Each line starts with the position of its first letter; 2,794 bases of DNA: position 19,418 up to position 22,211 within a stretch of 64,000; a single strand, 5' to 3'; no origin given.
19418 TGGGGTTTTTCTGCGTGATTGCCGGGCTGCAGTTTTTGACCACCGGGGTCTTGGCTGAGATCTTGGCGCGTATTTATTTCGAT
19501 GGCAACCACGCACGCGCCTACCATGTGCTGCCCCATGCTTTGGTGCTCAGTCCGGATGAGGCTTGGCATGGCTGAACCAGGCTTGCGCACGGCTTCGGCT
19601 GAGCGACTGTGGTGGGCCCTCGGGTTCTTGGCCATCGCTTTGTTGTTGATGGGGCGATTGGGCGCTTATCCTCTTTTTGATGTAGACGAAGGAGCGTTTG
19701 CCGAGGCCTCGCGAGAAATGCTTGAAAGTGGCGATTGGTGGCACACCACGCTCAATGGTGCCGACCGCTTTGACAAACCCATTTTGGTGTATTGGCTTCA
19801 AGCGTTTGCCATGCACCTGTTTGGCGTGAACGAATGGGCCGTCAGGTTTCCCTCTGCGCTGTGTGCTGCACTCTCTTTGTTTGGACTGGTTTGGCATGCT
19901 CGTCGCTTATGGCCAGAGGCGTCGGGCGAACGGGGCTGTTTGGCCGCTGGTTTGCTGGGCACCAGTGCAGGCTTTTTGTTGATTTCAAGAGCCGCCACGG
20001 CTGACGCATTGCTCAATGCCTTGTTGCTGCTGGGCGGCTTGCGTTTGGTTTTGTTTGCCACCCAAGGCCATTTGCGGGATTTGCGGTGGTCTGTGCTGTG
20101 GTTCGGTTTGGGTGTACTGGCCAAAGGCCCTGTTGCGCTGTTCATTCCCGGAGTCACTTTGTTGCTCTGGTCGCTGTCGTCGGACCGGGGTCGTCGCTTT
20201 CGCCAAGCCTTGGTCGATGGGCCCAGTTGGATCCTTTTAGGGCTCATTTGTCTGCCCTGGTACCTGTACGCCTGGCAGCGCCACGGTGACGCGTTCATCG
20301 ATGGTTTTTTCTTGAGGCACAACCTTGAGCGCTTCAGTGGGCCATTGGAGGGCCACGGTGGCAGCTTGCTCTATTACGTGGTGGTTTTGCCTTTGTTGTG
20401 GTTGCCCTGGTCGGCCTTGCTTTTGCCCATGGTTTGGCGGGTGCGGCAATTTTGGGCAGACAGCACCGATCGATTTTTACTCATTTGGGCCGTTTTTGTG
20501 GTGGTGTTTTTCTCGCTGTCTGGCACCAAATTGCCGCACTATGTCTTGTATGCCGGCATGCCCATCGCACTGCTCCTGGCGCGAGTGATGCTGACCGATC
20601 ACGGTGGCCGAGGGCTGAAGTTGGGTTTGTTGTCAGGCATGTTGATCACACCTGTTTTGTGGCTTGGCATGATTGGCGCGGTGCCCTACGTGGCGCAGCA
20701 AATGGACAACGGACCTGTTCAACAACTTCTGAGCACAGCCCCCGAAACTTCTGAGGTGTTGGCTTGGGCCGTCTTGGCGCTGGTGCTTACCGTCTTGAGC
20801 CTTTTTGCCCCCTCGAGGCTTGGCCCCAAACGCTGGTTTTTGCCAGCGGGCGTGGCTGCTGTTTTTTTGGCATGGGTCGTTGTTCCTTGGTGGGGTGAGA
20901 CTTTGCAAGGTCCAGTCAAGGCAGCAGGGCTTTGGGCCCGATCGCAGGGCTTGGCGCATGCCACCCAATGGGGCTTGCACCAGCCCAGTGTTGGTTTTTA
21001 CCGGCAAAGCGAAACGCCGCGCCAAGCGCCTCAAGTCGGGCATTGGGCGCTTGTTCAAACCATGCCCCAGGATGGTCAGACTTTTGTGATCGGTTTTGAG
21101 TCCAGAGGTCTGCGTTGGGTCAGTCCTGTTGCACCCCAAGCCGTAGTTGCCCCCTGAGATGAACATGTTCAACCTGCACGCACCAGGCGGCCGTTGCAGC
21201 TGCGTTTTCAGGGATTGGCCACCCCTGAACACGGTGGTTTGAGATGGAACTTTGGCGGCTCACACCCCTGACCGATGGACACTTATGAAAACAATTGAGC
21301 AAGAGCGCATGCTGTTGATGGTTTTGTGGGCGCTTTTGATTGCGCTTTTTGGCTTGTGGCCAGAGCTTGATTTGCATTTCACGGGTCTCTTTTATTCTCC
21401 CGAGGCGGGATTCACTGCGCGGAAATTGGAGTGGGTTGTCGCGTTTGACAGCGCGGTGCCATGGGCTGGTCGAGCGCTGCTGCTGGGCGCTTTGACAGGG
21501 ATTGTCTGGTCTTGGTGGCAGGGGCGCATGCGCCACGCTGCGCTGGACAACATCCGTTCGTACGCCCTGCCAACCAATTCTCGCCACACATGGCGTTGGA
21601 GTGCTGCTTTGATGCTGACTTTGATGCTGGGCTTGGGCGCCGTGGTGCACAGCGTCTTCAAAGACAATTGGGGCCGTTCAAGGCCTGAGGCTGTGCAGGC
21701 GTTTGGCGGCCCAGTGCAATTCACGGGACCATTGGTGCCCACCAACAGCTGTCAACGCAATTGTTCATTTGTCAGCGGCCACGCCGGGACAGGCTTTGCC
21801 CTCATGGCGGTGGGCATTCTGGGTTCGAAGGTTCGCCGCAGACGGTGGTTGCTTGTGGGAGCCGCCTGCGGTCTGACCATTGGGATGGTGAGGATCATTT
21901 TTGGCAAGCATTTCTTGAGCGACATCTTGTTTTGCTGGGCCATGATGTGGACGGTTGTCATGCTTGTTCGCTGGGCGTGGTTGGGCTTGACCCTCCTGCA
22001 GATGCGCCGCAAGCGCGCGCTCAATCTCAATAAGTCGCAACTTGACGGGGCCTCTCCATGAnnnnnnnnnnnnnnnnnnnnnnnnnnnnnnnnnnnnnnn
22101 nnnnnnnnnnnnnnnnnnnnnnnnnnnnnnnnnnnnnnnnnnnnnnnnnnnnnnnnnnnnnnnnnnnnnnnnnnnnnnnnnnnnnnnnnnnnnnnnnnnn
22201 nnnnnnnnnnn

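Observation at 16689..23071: Apparently complete phosphate-to-galacturonate lipid A remodelling operon in a betaproteobacterium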

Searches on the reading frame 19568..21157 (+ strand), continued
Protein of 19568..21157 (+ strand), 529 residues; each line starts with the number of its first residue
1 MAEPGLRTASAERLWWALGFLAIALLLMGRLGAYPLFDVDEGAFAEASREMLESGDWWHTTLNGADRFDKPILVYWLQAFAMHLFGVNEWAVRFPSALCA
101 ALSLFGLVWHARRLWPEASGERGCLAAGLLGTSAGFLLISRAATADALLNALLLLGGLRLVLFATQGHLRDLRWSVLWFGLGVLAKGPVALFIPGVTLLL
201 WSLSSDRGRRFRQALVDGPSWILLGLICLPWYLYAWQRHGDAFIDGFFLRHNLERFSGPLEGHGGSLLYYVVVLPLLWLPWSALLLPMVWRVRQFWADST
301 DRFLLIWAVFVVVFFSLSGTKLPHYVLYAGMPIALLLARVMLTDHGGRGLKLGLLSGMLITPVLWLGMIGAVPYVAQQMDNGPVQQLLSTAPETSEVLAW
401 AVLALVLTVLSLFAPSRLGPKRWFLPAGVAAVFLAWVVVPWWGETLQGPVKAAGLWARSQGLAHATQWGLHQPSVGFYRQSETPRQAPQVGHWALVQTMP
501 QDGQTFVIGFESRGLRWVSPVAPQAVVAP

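Call 50: search_protein_families(library=pfam, proteins=[L018:1400-2716:+, L018:705-1379:-, L018:2649-3899:-, L018:40-711:+, L012:5539-6294:+, L012:8140-8964:+, L014:2724-4199:-, L014:1376-2290:+, L004:4679-5491:+, L018:15868-17454:-], max_evalue=0.001)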
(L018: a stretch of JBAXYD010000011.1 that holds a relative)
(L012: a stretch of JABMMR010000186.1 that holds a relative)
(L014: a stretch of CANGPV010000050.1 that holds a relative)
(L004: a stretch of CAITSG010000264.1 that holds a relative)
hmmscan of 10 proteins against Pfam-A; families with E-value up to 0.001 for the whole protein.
L018:1400-2716:+ (438 aa): 5 families
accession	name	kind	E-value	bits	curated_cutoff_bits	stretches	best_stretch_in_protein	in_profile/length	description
PF13692.12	Glyco_trans_1_4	-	1.2e-31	110.4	27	1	249-377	4-137/142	Glycosyl transferases group 1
PF00534.26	Glycos_transf_1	-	5.7e-30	104.5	26.4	1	236-375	5-151/172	Glycosyl transferases group 1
PF13439.12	Glyco_transf_4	-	4.6e-27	95.6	28.5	1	57-225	1-169/170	Glycosyltransferase Family 4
PF13579.12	Glyco_trans_4_4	-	4e-16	60.2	29.7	1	58-216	1-151/158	Glycosyl transferase 4-like domain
PF20706.3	GT4-conflict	-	3.7e-11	43.1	26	1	225-395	175-353/385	Family 4 Glycosyltransferase in conflict systems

L018:705-1379:- (224 aa): 1 family
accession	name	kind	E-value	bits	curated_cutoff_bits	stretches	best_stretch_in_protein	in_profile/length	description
PF06127.16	Mpo1-like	-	0.00032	21.2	24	1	36-92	10-67/95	2-hydroxy-palmitic acid dioxygenase Mpo1-like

L018:2649-3899:- (416 aa): 1 family
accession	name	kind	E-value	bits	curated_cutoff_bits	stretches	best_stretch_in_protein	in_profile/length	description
PF07690.21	MFS_1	-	1e-13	51.4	33.4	1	10-346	3-322/347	Major Facilitator Superfamily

L018:40-711:+ (223 aa): 1 family
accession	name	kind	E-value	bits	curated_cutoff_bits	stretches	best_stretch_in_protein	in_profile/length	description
PF00202.27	Aminotran_3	-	5.1e-12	45.6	30.5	1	1-182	226-401/403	Aminotransferase class-III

L012:5539-6294:+ (251 aa): 1 family
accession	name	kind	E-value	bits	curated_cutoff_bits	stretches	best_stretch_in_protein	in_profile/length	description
PF03741.22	TerC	-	8.6e-46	156.3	27.8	1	15-202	2-177/178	Integral membrane protein TerC family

L012:8140-8964:+ (274 aa): 1 family
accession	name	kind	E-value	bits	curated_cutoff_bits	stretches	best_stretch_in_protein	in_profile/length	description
PF10118.14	Metal_hydrol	-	2.5e-71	240.7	33.2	1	6-252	2-247/247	Predicted metal-dependent hydrolase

L014:2724-4199:- (491 aa): 1 family
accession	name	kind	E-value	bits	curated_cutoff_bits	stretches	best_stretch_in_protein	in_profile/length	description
PF00144.29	Beta-lactamase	-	1.5e-65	222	27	1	107-475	4-315/329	Beta-lactamase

L014:1376-2290:+ (304 aa): 1 family
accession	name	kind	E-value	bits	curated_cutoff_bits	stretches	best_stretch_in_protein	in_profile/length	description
PF04377.21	ATE_C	-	3.4e-05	24.9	25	1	130-232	34-100/122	Arginine-tRNA-protein transferase, C terminus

L004:4679-5491:+ (270 aa): 0 families

L018:15868-17454:- (528 aa): 4 families
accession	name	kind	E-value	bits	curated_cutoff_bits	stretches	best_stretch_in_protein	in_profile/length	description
PF17941.7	PP_kinase_C_1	-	1.6e-67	226.7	25.7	1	166-333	1-163/167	Polyphosphate kinase C-terminal domain 1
PF13090.12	PP_kinase_C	-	8.7e-51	172.2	25.8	1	343-511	1-164/172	Polyphosphate kinase C-terminal domain 2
PF02503.22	PP_kinase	-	9.2e-35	120.4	31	1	8-138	55-183/183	Polyphosphate kinase middle domain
PF13091.12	PLDc_2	-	2e-06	28.1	27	0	213-330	21-130/132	PLD-like domain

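Call 52: search_protein_families(library=pfam, proteins=[L069:11883-13232:-, L069:13245-13940:-, L071:15442-16464:+, L071:16496-17509:+, L071:12629-13090:+, L071:13091-13660:-, L071:13644-15161:-, L071:2968-4086:-, L071:822-2963:+, L071:376-924:+], max_evalue=0.001)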
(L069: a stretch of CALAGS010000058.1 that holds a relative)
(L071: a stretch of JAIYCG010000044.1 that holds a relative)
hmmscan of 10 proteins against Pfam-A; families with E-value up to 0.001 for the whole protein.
L069:11883-13232:- (449 aa): 7 families
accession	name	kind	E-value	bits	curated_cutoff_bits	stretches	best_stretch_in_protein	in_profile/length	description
PF02518.31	HATPase_c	-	1.4e-30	106.4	26.4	1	324-433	2-109/111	Histidine kinase-, DNA gyrase B-, and HSP90-like ATPase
PF00512.31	HisKA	-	3.6e-19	69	26.9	1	205-269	1-64/66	His Kinase A (phospho-acceptor) domain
PF13581.12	HATPase_c_2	-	1.9e-07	31.6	27.4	1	331-410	35-111/127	Histidine kinase-like ATPase domain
PF11808.13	PhoR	-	1.2e-06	29.3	27.1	1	8-81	8-79/86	Phosphate regulon sensor protein PhoR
PF13188.13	PAS_8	-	1.3e-06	28.6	21.8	1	100-141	6-47/65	PAS domain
PF00989.32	PAS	-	0.0002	21.8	22.6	1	98-165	4-78/113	PAS fold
PF14501.12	HATPase_c_5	-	0.00027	21.2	22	1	326-420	4-91/102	GHKL domain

L069:13245-13940:- (231 aa): 2 families
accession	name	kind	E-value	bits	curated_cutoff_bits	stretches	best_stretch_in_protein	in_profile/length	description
PF00486.34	Trans_reg_C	-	1.7e-26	92.6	26.2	1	152-225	1-77/77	Transcriptional regulatory protein, C terminal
PF00072.30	Response_reg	-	2.7e-24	85.9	30.2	1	7-119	1-111/111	Response regulator receiver domain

L071:15442-16464:+ (340 aa): 2 families
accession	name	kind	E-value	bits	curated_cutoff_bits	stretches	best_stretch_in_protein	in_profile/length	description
PF12849.12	PBP_like_2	-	4.4e-37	128.7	27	1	20-307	5-265/267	PBP superfamily domain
PF12727.12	PBP_like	-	1.1e-05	25.1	27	1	44-188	4-121/193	PBP superfamily domain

L071:16496-17509:+ (337 aa): 1 family
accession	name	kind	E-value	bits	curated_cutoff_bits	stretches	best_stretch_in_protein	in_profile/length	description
PF00528.27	BPD_transp_1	-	4.1e-13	49.9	26.4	1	126-324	16-177/184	Binding-protein-dependent transport system inner membrane component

L071:12629-13090:+ (153 aa): 1 family
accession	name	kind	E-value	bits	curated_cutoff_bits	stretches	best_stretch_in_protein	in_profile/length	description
PF00300.27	His_Phos_1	-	5.9e-11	42.8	21.7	1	3-75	1-73/194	Histidine phosphatase superfamily (branch 1)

L071:13091-13660:- (189 aa): 0 families

L071:13644-15161:- (505 aa): 2 families
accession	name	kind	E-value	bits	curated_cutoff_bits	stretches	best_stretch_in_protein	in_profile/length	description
PF02541.22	Ppx-GppA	-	3.7e-75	253.5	27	1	26-304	7-285/285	Ppx/GppA phosphatase family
PF21447.3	Ppx-GppA_III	-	1.4e-32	113.3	27.3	1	310-477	2-169/177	Ppx/GppA phosphatase, domain III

L071:2968-4086:- (372 aa): 1 family
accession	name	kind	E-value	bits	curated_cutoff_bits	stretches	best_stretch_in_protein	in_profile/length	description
PF03739.19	LptF_LptG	-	1.3e-45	156.4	27.9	1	8-347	3-352/353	Lipopolysaccharide export system permease LptF/LptG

L071:822-2963:+ (713 aa): 2 families
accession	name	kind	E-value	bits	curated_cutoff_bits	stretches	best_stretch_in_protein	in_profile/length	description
PF00245.25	Alk_phosphatase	-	9.5e-78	262.4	24.4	1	192-698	2-421/423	Alkaline phosphatase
PF01676.23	Metalloenzyme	-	0.00029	20.8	24.3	1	462-540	126-202/252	Metalloenzyme superfamily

L071:376-924:+ (182 aa): 0 families

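Call 62: search_protein_families(library=ncbifam, proteins=[L007:9539-11104:+, L013:5245-6792:+, L018:1400-2716:+, L018:2649-3899:-, L018:3926-4858:-, L007:4023-5189:+, L007:5216-6019:+, L007:10930-11787:+], max_evalue=0.00001)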
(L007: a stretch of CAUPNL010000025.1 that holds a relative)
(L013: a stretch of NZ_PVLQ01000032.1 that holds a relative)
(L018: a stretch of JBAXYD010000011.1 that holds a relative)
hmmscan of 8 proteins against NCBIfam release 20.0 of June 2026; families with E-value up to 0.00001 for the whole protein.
L007:9539-11104:+ (521 aa): 0 families

L013:5245-6792:+ (515 aa): 0 families

L018:1400-2716:+ (438 aa): 31 families (the best 25 are shown)
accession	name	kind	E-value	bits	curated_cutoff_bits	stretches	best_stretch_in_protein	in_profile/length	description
NF053787.1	GlcN_PG_synth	equivalog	2.9e-42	144.8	480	1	49-410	6-353/361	N-acetylglucosaminyl phosphatidylglycerol synthase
TIGR03088.1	stp2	hypoth_equivalog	1.4e-24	86.8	409.05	1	125-398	75-354/374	TIGR03088 family PEP-CTERM/XrtA system glycosyltransferase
NF049988.1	MGlcDAGSynMgs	equivalog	4.7e-24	85.5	400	1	45-362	2-335/398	alpha-monoglucosyldiacylglycerol synthase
TIGR04063.1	stp3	hypoth_equivalog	6.8e-21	74.6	442.05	1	119-411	80-390/397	TIGR04063 family PEP-CTERM/XrtA system glycosyltransferase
TIGR04157.1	glyco_rSAM_CFB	subfamily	8.3e-20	71.1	400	1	215-374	195-358/406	TIGR04157 family glycosyltransferase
TIGR03999.1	thiol_BshA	equivalog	6e-18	64.9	273.7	1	215-412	169-369/375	N-acetyl-alpha-D-glucosaminyl L-malate synthase BshA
NF041876.1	EPS_EpsE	equivalog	1.3e-16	60.8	400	1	201-398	174-377/389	exopolysaccharide biosynthesis GT4 family glycosyltransferase EpsE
TIGR03449.1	mycothiol_MshA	equivalog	4e-16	58.9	462.5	1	215-417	190-404/406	D-inositol-3-phosphate glycosyltransferase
TIGR04047.1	MSMEG_0565_glyc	hypoth_equivalog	1.1e-15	57.6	259.85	1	187-402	133-360/373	MSMEG_0565 family glycosyltransferase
NF053513.1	Gtran_IagA_BgsA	equivalog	3.6e-15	55.8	460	1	133-347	45-266/333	LTA glycolipid anchor biosynthesis glycosyltransferase, IagA/BgsA family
NF047684.1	TeichurnBiosyTuaC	equivalog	7.1e-15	54.8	550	1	216-354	188-327/391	teichuronic acid biosynthesis protein TuaC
NF038295.1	EPS_HpsP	equivalog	2.7e-13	49.7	550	1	231-403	192-374/388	hormogonium polysaccharide biosynthesis glycosyltransferase HpsP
NF012028.0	PRK15484.1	subfamily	7.4e-13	48.3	618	1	195-415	142-377/380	lipopolysaccharide N-acetylglucosaminyltransferase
NF007640.0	PRK10307.1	subfamily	4.9e-12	45.5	276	1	223-416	204-407/411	WcaI family glycosyltransferase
TIGR02149.1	glgA_Coryne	subfamily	2e-11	43.7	302.4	1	215-382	171-350/391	glycogen synthase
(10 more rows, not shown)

L018:2649-3899:- (416 aa): 4 families
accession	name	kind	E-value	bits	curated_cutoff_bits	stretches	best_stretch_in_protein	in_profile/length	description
NF008397.0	PRK11195.1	equivalog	1.1e-146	489.2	297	1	1-408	1-397/414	lysophospholipid transporter LplT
NF006386.0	PRK08633.1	equivalog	3.6e-38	131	1221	1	3-396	9-399/1147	acyl-[ACP]--phospholipid O-acyltransferase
NF005291.0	PRK06814.1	equivalog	1.2e-15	56.5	1349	1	6-402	14-417/1140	acyl-[ACP]--phospholipid O-acyltransferase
TIGR00900.1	2A0121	subfamily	1.7e-07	30.9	319.6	1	5-153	1-156/364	H+ Antiporter protein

L018:3926-4858:- (311 aa): 26 families (the best 25 are shown)
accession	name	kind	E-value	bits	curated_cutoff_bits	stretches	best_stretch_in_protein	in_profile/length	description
TIGR04180.1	EDH_00030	hypoth_equivalog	1.1e-34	119.9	475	1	2-271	1-264/297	NAD-dependent 4,6-dehydratase LegB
TIGR01179.1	galE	equivalog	6.8e-34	117.2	262.3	1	2-293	2-305/332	UDP-glucose 4-epimerase GalE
TIGR02197.1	heptose_epim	equivalog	2.4e-29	102.5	274.6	1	3-309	2-310/316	ADP-glyceromanno-heptose 6-epimerase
TIGR01181.1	dTDP_gluc_dehyt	equivalog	8.4e-28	97.4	365.1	1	2-267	2-265/321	dTDP-glucose 4,6-dehydratase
NF011728.1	PRK15181.1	equivalog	3.3e-25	88.8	760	1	3-225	19-244/348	Vi polysaccharide biosynthesis UDP-N-acetylglucosaminuronic acid C-4 epimerase TviC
NF007956.0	PRK10675.1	subfamily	1.3e-20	73.9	394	1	2-262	3-279/338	UDP-glucose 4-epimerase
NF042422.1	oxyalk_red_OleD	equivalog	1.4e-19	70.6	580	1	2-261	3-248/329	2-alkyl-3-oxoalkanoate reductase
NF047922.1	GDPFucSynFcl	equivalog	8.3e-18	64.9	500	1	59-309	37-298/308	GDP-L-fucose synthase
NF043036.1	ErythonDh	equivalog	4.2e-16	59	325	1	2-198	3-197/321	D-erythronate dehydrogenase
NF042423.1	oxyalk_red_Shew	equivalog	1.5e-15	57.1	580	1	2-223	11-214/331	2-alkyl-3-oxoalkanoate reductase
TIGR02622.1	CDP_4_6_dhtase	equivalog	2.3e-14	53.3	278.45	1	2-166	7-170/352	CDP-glucose 4,6-dehydratase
NF007582.0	PRK10217.1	equivalog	5.5e-14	52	698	1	2-263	4-270/355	dTDP-glucose 4,6-dehydratase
TIGR01214.1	rmlD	equivalog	7.7e-13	48.2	224.05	1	2-261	2-224/285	dTDP-4-dehydrorhamnose reductase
NF007490.0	PRK10084.1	subfamily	8.8e-13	48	649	1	2-262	3-276/361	dTDP-glucose 4,6-dehydratase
TIGR03466.1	HpnA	hypoth_equivalog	9e-13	47.8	367.65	1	2-173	3-163/327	hopanoid-associated sugar epimerase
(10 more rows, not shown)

L007:4023-5189:+ (388 aa): 7 families
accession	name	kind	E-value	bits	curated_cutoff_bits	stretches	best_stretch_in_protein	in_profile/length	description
NF011631.0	PRK15057.1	equivalog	1e-201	670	757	1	1-388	1-388/388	UDP-glucose 6-dehydrogenase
TIGR03026.1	NDP-sugDHase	subfamily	7.1e-101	337.9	189.8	1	1-378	1-397/413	nucleotide sugar dehydrogenase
NF041297.1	UDPGDh_AglM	equivalog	4.3e-48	164.3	670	1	1-342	1-362/429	UDP-glucose 6-dehydrogenase AglM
NF047673.2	TeichurnBiosyTuaD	equivalog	5.4e-39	134.5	700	1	2-341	3-355/439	UDP-glucose 6-dehydrogenase TuaD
NF040825.1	UDPMaNacDH_Arch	equivalog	3e-32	112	750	1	1-340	1-352/418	UDP-N-acetyl-D-mannosamine dehydrogenase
NF008286.0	PRK11064.1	equivalog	2.3e-21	75.9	459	1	2-371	5-398/420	UDP-N-acetyl-D-mannosamine dehydrogenase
NF011729.0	PRK15182.1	equivalog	2.1e-07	30.1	592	1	1-344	7-362/425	Vi polysaccharide biosynthesis UDP-N-acetylglucosamine C-6 dehydrogenase TviB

L007:5216-6019:+ (267 aa): 1 family
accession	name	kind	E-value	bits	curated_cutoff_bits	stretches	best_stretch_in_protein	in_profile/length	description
NF047884.1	UdeprDiPSep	equivalog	1.6e-08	34.7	250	1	74-194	70-182/188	undecaprenyl-diphosphatase SepP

L007:10930-11787:+ (285 aa): 2 families
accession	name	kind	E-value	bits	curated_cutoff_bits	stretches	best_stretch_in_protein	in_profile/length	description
NF045633.1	LipidAPhtaseLpxF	equivalog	3.1e-35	122.1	400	1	70-270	10-214/217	lipid A 4'-phosphatase LpxF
NF028536.0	PAP2_near_MCR1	equivalog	3.4e-06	26.9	475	0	172-274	132-235/237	PAP2 family protein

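Call 75: search_solved_structures(query=A6, max_evalue=0.01)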
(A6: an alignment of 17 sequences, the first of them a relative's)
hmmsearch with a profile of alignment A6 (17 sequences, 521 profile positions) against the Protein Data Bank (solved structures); distinct sequences matched with E-value up to 0.01: 0.

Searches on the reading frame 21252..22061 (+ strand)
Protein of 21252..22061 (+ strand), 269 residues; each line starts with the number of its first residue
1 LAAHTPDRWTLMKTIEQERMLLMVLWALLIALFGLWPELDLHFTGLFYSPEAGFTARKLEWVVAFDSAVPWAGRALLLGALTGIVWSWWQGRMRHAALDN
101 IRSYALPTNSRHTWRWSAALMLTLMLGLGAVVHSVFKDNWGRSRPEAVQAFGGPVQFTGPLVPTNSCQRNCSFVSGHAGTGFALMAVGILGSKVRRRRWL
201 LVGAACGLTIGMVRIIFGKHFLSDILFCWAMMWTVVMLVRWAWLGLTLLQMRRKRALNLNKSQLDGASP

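Call 5: search_protein_families(library=pfam, proteins=[window:21252-22061:+], max_evalue=0.01)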
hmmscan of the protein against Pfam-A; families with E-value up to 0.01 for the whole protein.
window:21252-22061:+ (269 aa): 2 families
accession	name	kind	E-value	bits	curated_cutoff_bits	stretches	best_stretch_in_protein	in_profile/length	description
PF01569.27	PAP2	-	6.7e-17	61.9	27.2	1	119-241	2-123/130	PAP2 superfamily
PF14378.12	PAP2_3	-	0.002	18.4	27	1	159-236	113-188/190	PAP2 superfamily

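Call 6: search_protein_families(library=ncbifam, proteins=[window:21252-22061:+], max_evalue=0.01)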
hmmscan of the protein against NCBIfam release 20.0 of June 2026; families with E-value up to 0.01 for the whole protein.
window:21252-22061:+ (269 aa): 3 families
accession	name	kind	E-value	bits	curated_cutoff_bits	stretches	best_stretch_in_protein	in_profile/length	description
NF045633.1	LipidAPhtaseLpxF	equivalog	4.8e-26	92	400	1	121-241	93-214/217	lipid A 4'-phosphatase LpxF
NF028538.0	PAP2_lipid_A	equivalog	1.1e-10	41.4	275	1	17-241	7-229/234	PAP2 family lipid A phosphatase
NF028536.0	PAP2_near_MCR1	equivalog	1.9e-08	34.3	475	1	114-243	105-233/237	PAP2 family protein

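Call 10: search_solved_structures(query=window:21252-22061:+, max_evalue=0.01)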
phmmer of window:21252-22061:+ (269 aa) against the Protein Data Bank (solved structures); distinct sequences matched with E-value up to 0.01: 0.

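Call 82: search_solved_structures(query=A8, max_evalue=0.01)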
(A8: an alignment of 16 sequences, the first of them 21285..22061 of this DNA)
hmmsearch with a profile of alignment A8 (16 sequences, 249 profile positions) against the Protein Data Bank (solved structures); distinct sequences matched with E-value up to 0.01: 3.
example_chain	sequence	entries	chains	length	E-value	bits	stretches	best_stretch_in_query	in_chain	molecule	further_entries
4px7_A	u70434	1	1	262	8.9e-06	28.3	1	154-230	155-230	Phosphatidylglycerophosphatase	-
5jwy_A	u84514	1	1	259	1.1e-05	28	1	154-230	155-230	Phosphatidylglycerophosphatase B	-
5jki_A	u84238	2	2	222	0.0021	20.5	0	99-214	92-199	Putative lipid phosphate phosphatase YodM | Phosphatidylglycerophosphatase B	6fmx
